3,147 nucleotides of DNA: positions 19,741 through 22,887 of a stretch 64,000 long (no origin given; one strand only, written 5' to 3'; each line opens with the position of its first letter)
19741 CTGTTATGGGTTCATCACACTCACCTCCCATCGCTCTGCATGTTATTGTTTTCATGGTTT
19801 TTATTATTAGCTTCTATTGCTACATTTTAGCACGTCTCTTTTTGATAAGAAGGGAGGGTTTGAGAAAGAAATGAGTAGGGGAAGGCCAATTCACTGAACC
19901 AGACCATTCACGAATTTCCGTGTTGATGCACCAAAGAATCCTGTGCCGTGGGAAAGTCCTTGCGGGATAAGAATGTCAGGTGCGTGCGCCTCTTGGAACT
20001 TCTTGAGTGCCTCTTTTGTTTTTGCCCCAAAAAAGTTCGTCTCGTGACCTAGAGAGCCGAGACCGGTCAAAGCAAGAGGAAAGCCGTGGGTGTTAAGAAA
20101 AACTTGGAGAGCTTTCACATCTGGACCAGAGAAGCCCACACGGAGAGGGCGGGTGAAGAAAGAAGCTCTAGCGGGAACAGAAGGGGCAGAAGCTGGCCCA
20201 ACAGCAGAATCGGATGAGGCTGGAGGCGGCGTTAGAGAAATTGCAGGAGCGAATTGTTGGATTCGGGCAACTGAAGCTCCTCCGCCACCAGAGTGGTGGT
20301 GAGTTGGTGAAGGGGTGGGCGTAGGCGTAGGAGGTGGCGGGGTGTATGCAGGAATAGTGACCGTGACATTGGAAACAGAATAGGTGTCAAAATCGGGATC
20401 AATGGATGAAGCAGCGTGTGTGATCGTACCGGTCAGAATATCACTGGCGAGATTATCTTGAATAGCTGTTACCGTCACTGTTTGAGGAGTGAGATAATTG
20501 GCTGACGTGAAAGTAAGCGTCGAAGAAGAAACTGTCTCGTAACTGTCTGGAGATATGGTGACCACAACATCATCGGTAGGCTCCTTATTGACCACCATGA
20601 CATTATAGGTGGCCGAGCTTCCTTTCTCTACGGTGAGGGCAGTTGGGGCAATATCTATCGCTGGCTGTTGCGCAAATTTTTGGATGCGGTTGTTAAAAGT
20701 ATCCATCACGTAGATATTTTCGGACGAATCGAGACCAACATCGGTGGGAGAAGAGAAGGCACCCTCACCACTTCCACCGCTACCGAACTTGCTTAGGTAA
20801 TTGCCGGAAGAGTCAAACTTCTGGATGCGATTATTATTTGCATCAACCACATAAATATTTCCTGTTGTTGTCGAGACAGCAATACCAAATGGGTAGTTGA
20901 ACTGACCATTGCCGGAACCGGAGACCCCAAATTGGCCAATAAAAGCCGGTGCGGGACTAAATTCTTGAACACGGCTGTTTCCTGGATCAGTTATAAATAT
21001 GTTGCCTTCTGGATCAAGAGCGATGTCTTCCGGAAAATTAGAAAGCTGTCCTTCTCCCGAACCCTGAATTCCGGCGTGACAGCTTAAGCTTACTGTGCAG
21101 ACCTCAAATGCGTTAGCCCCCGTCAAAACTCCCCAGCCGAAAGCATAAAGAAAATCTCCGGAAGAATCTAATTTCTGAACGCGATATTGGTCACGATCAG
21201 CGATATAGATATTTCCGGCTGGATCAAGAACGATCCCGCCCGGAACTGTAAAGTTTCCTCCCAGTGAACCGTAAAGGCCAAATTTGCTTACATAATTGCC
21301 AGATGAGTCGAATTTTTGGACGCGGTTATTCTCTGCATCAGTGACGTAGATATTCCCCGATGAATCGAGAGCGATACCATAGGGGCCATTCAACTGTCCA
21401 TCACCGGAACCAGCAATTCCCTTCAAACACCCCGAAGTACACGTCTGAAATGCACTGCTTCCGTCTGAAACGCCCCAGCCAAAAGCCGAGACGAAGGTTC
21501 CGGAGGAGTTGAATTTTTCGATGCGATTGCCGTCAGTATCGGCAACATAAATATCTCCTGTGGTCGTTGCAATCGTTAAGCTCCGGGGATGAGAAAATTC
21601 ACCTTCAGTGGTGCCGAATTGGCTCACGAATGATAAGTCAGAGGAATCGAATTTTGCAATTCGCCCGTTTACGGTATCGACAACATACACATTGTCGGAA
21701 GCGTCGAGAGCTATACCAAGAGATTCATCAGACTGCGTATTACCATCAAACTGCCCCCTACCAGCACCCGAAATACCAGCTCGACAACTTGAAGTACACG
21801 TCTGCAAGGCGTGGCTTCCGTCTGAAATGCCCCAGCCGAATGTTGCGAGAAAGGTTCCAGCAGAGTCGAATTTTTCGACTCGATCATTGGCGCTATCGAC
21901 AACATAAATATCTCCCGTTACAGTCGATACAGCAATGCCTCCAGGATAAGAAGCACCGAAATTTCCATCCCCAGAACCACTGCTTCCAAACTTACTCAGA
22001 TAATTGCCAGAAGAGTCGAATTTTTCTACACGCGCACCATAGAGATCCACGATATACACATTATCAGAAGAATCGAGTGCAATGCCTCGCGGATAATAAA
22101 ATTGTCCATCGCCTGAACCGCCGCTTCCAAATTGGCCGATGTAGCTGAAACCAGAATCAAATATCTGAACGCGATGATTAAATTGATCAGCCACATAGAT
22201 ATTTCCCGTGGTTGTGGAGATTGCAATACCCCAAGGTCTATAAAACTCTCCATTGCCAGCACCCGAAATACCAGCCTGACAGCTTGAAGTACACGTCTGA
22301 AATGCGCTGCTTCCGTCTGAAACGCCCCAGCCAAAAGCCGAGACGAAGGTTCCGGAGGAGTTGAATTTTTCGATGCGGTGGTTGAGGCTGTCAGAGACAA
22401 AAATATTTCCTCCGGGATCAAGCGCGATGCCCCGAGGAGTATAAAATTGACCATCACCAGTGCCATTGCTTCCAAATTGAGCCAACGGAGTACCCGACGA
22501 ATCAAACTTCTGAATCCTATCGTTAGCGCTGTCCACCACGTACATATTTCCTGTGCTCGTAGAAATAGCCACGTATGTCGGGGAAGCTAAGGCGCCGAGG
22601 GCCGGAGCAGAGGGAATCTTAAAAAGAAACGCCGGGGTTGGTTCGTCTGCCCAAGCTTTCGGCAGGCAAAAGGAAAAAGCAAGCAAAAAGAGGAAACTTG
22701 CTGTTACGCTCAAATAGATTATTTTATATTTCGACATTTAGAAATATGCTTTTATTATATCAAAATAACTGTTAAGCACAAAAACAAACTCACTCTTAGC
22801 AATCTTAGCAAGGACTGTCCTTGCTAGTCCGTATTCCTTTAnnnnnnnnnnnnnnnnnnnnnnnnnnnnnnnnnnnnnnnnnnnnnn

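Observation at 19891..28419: Shared P-x-[RH]-H-x-S-GGG linker motif before the anchoring domains of three secreted proteins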

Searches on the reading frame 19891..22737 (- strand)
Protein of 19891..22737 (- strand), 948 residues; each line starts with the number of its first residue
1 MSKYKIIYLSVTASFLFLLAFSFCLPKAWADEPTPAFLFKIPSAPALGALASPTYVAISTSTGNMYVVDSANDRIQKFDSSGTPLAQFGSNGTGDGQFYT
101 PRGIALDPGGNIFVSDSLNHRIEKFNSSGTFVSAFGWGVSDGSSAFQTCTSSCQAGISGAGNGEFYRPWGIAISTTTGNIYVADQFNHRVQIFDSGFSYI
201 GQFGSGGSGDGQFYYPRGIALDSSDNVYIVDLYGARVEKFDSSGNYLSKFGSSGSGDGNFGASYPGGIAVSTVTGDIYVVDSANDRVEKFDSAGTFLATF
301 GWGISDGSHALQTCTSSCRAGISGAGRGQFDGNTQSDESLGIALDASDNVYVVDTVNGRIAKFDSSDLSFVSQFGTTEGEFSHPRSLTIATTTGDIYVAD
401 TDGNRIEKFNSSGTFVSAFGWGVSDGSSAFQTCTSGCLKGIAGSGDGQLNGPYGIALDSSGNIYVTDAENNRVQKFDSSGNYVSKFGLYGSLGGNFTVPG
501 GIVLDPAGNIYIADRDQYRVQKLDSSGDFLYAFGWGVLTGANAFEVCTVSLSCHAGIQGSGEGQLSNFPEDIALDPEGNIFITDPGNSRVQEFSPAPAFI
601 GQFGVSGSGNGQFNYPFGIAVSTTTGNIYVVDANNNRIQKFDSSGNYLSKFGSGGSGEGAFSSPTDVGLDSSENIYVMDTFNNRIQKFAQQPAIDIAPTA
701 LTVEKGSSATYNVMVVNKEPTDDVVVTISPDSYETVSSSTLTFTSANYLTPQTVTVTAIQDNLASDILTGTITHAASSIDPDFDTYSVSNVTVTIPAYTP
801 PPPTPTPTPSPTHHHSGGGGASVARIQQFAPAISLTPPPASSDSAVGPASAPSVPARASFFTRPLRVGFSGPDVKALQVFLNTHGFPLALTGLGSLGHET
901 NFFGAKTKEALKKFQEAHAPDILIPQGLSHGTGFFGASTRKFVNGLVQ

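Call 3: search_protein_families(library=pfam, proteins=[window:19891-22737:-], max_evalue=0.01)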
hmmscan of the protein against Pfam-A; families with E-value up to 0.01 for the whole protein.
window:19891-22737:- (948 aa): 15 families
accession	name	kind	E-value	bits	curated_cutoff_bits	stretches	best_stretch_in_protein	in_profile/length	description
PF01436.27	NHL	-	5.5e-83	269.6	20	10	449-476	1-28/28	NHL repeat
PF17170.10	DUF5128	-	2.1e-24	86.8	22.9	4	622-688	50-117/321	6-bladed beta-propeller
PF25021.1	TEN_NHL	-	2.9e-20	73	27.1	2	502-594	266-357/357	Teneurin NHL domain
PF08450.18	SGL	-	1.7e-17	64.3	26.3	1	56-132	139-217/246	SMP-30/Gluconolactonase/LRE-like region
PF06739.17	SBBP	-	4.6e-14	52.5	20.5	1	452-466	15-29/38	Beta-propeller repeat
PF24684.1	Vgb_lyase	-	6e-10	38.8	50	0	450-528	13-86/290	Virginiamycin B lyase family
PF13449.12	Phytase-like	-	6.6e-10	39.8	27.6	0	103-135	72-104/284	Esterase-like activity of phytase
PF09000.15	Cytotoxic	-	7.6e-09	36.2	22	0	275-300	37-62/80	Cytotoxic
PF01471.23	PG_binding_1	-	3.9e-07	30.6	23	1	870-918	1-41/57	Putative peptidoglycan binding domain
PF22701.2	Mala_s_1-like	-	7.4e-07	29.6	27.5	0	451-516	89-149/195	Mal s 1 allergenic protein-like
PF06977.17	SdiA-regulated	-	7.8e-06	25.7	21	0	459-513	182-239/249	SdiA-regulated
PF24303.1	DUF7485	-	5.3e-05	23.3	27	0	598-649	13-65/284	Domain of unknown function (DUF7485)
PF01731.26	Arylesterase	-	7.9e-05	23.2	21.3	0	165-192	53-80/86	Arylesterase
PF20067.5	SSL_N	-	0.00026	21.2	18.9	0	568-583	22-37/46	Strictosidine synthase-like, N-terminal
PF13570.13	Beta-prop_ACSF4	-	0.00061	19.7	133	0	343-442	140-242/329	Beta-alanine-activating enzyme, beta-propeller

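Call 45: search_protein_families(library=ncbifam, proteins=[window:19891-22737:-], max_evalue=1)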
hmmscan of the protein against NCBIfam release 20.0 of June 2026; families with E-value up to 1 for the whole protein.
window:19891-22737:- (948 aa): 7 families
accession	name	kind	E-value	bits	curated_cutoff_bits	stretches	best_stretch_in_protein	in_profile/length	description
NF035926.1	scyF_NHL_VPEP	equivalog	2.5e-122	408.7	350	6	557-690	142-275/376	scytonemin biosynthesis PEP-CTERM protein ScyF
NF047780.1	LIC12708_fam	subfamily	3.6e-19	68.9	150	4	383-482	56-152/391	LIC_12708 family protein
NF047494.1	Lepto_SBBP_lipo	equivalog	7.2e-14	51.3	400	5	474-633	108-264/466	SBBP repeat beta-propeller lipoprotein, LipL53 family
NF033206.1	ScyE_fam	subfamily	1.7e-11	44.2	80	1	448-472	6-30/333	ScyD/ScyE family protein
TIGR03682.1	arCOG04112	equivalog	0.0046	16.2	202.8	0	209-245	161-196/308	diphthamide biosynthesis enzyme Dph2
NF000022.1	stregra_B_VgbA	exception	0.041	13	600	0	451-481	100-130/299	streptogramin B lyase Vgb(A)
NF040756.1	corr_regen_AcsV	exception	0.084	11.2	800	1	617-699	212-293/632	corrinoid activation/regeneration protein AcsV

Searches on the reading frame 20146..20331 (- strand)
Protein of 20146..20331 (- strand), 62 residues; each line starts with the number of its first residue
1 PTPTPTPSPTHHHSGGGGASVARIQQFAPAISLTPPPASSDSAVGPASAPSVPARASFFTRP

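Call 48: search_protein_families(library=pfam, proteins=[window:20146-20331:-], max_evalue=10)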
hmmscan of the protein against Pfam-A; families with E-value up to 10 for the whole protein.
seq(62 aa): 0 families
